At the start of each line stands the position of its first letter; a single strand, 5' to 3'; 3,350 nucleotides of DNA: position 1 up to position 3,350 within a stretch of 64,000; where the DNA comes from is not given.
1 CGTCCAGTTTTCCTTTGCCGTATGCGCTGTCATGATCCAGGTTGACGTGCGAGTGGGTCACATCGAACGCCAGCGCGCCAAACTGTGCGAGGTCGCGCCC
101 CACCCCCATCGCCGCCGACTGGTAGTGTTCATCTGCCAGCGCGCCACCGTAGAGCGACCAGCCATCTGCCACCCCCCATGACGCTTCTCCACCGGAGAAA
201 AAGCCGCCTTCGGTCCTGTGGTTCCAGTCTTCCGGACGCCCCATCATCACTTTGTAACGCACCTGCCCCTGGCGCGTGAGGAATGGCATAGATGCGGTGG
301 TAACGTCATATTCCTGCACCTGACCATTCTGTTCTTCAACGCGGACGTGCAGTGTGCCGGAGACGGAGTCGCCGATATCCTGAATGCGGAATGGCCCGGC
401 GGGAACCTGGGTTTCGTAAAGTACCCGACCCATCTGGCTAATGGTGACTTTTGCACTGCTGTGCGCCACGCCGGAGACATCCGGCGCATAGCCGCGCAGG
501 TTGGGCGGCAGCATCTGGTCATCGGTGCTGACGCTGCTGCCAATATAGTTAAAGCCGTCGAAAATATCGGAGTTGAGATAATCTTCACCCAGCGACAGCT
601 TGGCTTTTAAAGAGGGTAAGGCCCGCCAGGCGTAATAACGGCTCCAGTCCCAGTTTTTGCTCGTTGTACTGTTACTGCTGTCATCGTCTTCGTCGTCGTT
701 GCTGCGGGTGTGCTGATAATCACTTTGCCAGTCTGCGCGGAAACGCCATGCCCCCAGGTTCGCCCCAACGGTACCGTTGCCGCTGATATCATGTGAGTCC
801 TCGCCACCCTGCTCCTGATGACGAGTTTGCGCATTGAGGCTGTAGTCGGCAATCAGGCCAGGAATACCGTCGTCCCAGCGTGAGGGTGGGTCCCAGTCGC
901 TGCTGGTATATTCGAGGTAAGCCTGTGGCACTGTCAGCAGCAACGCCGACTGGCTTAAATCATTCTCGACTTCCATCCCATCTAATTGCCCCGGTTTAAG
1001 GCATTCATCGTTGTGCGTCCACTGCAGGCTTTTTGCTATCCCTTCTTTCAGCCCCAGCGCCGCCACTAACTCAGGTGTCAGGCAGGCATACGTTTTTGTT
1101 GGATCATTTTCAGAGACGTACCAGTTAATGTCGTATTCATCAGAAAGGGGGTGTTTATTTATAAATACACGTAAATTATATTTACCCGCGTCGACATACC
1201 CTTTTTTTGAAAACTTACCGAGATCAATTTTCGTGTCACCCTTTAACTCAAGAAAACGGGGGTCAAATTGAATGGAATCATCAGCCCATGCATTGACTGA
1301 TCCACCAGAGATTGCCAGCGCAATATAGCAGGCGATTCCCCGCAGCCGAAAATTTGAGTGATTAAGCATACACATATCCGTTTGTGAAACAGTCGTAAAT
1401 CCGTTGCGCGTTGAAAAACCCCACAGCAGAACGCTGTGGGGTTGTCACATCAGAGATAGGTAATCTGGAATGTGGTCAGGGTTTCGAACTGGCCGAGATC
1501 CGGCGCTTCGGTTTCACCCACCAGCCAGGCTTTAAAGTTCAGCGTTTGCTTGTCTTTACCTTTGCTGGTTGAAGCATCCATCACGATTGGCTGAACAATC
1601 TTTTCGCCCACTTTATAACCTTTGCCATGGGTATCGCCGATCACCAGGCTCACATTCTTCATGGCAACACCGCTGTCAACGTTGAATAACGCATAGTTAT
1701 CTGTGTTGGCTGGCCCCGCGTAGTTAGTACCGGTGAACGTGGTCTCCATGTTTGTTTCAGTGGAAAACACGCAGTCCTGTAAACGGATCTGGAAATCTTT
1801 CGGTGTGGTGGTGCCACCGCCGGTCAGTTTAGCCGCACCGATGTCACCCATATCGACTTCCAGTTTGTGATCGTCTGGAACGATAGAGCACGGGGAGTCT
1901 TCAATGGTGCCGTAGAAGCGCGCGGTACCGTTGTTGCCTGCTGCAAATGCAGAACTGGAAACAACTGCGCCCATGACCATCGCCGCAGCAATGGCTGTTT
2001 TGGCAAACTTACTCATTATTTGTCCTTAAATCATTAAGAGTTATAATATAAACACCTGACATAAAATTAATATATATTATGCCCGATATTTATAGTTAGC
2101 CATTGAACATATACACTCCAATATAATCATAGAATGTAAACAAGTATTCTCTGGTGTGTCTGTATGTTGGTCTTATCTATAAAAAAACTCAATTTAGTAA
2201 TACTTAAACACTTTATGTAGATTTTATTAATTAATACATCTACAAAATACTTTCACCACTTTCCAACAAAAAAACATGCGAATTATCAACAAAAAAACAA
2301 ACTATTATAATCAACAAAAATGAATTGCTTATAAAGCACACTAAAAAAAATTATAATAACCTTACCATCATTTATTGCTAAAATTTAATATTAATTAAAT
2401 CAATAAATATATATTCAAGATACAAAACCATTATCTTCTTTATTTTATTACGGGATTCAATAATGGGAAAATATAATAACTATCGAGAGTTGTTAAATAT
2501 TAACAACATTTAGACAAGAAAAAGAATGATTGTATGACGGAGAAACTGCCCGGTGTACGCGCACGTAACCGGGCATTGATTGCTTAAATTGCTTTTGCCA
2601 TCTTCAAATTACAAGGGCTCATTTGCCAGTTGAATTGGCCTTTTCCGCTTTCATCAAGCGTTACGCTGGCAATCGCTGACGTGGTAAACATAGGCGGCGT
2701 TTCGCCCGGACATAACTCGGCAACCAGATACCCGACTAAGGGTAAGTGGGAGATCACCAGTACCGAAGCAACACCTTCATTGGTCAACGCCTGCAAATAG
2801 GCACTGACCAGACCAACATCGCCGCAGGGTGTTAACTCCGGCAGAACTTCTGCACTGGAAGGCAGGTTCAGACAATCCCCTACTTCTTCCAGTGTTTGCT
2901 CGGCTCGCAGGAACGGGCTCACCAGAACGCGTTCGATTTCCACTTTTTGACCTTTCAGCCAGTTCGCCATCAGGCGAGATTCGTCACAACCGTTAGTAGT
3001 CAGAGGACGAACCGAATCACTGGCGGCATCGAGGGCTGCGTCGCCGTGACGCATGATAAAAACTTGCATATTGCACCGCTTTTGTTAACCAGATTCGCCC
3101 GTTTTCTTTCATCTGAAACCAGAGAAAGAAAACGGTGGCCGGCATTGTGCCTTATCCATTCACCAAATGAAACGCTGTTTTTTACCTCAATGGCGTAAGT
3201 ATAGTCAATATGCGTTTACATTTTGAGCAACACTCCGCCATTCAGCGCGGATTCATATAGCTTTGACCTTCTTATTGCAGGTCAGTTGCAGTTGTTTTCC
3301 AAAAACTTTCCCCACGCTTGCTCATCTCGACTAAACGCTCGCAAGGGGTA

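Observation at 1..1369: Yfc fimbrial usher appears open through its first ~456 codons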

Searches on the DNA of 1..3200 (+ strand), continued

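Call 52: get_annotated_region(hit=H88, flank=100)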
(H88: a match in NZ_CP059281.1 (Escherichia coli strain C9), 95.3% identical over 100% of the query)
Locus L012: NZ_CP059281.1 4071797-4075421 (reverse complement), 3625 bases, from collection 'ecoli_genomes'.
description: Escherichia coli strain C9 chromosome, complete genome
organism: Escherichia coli strain C9 (NCBI taxid 562)
replicon: chromosome; assembly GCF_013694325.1
host: -; source: water; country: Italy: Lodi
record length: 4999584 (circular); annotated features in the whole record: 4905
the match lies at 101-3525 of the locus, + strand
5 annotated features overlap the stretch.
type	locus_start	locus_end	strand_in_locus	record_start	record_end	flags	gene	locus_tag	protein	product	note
CDS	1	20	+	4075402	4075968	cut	-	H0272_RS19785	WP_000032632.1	fimbrial protein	-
CDS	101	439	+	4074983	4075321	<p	-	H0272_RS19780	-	FimD/PapC N-terminal domain-containing protein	incomplete; partial in the middle of a contig; missing C-terminus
CDS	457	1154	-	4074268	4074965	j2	-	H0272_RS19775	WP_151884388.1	IS1 family transposase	programmed frameshift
CDS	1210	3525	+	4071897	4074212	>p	-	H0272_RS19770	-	outer membrane usher protein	incomplete; partial in the middle of a contig; missing N-terminus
CDS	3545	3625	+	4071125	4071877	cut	-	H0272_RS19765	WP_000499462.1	fimbria/pilus periplasmic chaperone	-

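Call 61: get_annotated_region(hit=H2, flank=2500)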
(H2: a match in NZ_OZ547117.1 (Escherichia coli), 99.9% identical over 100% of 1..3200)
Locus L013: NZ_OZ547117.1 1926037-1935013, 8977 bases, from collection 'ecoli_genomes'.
description: Escherichia coli isolate AF3 chromosome 1, complete sequence
organism: Escherichia coli (NCBI taxid 562)
replicon: chromosome; assembly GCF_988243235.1
host: Homo sapiens; source: blood culture; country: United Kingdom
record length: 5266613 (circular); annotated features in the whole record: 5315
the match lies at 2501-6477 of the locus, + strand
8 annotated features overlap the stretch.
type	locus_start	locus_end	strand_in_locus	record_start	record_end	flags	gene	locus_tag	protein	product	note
CDS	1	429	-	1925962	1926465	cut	-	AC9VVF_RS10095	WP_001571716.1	fimbrial protein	-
CDS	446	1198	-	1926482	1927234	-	-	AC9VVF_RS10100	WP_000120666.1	fimbria/pilus periplasmic chaperone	-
CDS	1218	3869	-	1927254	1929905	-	-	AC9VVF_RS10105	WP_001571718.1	fimbrial biogenesis outer membrane usher protein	-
CDS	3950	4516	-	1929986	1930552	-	-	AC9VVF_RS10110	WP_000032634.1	fimbrial protein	-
CDS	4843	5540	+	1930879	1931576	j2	-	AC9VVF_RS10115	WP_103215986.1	IS1-like element IS1A family transposase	programmed frameshift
CDS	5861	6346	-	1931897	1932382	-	sixA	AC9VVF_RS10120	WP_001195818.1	phosphohistidine phosphatase SixA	-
CDS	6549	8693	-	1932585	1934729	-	fadJ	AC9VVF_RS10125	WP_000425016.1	fatty acid oxidation complex subunit alpha FadJ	-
CDS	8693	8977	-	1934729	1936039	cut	fadI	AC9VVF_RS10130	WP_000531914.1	acetyl-CoA C-acyltransferase FadI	-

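Call 62: get_annotated_region(hit=H3, flank=2500)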
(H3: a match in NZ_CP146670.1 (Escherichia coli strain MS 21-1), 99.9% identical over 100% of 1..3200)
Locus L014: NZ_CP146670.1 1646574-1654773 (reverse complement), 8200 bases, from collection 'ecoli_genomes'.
description: Escherichia coli strain MS 21-1 chromosome, complete genome
organism: Escherichia coli strain MS 21-1 (NCBI taxid 562)
replicon: chromosome; assembly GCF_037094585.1
host: Homo sapiens; source: Colon; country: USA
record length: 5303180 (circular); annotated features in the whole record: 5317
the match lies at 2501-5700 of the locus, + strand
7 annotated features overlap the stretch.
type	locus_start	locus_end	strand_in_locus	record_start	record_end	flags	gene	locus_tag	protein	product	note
CDS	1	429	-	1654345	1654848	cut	-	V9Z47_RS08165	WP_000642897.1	fimbrial protein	-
CDS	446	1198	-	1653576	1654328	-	-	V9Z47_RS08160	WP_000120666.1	fimbria/pilus periplasmic chaperone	-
CDS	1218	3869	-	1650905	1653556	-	-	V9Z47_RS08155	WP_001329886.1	fimbrial biogenesis outer membrane usher protein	-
CDS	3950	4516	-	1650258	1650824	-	-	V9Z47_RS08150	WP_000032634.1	fimbrial protein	-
CDS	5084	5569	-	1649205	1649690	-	sixA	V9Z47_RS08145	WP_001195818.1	phosphohistidine phosphatase SixA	-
CDS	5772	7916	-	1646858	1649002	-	fadJ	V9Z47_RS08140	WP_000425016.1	fatty acid oxidation complex subunit alpha FadJ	-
CDS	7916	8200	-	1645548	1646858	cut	fadI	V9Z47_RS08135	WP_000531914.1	acetyl-CoA C-acyltransferase FadI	-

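Call 63: get_annotated_region(hit=H4, flank=2500)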
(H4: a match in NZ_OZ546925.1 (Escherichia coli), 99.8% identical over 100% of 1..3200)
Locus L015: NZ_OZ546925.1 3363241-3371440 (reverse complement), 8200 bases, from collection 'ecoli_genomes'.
description: Escherichia coli isolate AF14 chromosome 1, complete sequence
organism: Escherichia coli (NCBI taxid 562)
replicon: chromosome; assembly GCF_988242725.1
host: Homo sapiens; source: blood culture; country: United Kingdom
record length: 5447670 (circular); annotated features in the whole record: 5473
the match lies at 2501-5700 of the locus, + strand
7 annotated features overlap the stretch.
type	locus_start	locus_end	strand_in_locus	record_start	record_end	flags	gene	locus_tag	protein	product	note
CDS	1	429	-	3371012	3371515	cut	-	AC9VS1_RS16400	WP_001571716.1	fimbrial protein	-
CDS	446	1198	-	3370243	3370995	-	-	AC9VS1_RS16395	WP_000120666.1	fimbria/pilus periplasmic chaperone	-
CDS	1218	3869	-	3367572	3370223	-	-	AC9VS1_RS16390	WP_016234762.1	fimbrial biogenesis outer membrane usher protein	-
CDS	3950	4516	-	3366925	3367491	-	-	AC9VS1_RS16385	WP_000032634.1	fimbrial protein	-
CDS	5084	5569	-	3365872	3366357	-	sixA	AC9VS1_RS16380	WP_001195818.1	phosphohistidine phosphatase SixA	-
CDS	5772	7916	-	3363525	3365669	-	fadJ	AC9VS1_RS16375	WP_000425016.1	fatty acid oxidation complex subunit alpha FadJ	-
CDS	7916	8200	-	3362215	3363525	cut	fadI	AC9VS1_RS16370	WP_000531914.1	acetyl-CoA C-acyltransferase FadI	-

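Call 64: get_annotated_region(hit=H5, flank=2500)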
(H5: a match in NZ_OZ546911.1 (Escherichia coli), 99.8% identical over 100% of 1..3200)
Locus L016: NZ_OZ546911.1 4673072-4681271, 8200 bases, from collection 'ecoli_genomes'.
description: Escherichia coli isolate AF10 chromosome 1, complete sequence
organism: Escherichia coli (NCBI taxid 562)
replicon: chromosome; assembly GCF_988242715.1
host: Homo sapiens; source: blood culture; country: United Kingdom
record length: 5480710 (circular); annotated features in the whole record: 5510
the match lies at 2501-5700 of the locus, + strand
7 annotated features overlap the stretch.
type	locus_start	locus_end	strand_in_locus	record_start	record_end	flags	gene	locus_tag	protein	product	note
CDS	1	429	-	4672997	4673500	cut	-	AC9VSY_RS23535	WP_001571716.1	fimbrial protein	-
CDS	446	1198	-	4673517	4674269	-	-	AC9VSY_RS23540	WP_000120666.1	fimbria/pilus periplasmic chaperone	-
CDS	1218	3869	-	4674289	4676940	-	-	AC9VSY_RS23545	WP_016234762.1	fimbrial biogenesis outer membrane usher protein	-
CDS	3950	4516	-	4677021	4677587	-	-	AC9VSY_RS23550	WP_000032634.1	fimbrial protein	-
CDS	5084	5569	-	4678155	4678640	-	sixA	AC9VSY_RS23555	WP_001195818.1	phosphohistidine phosphatase SixA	-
CDS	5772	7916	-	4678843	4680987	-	fadJ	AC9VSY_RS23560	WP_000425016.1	fatty acid oxidation complex subunit alpha FadJ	-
CDS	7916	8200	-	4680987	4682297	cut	fadI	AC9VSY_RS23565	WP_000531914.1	acetyl-CoA C-acyltransferase FadI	-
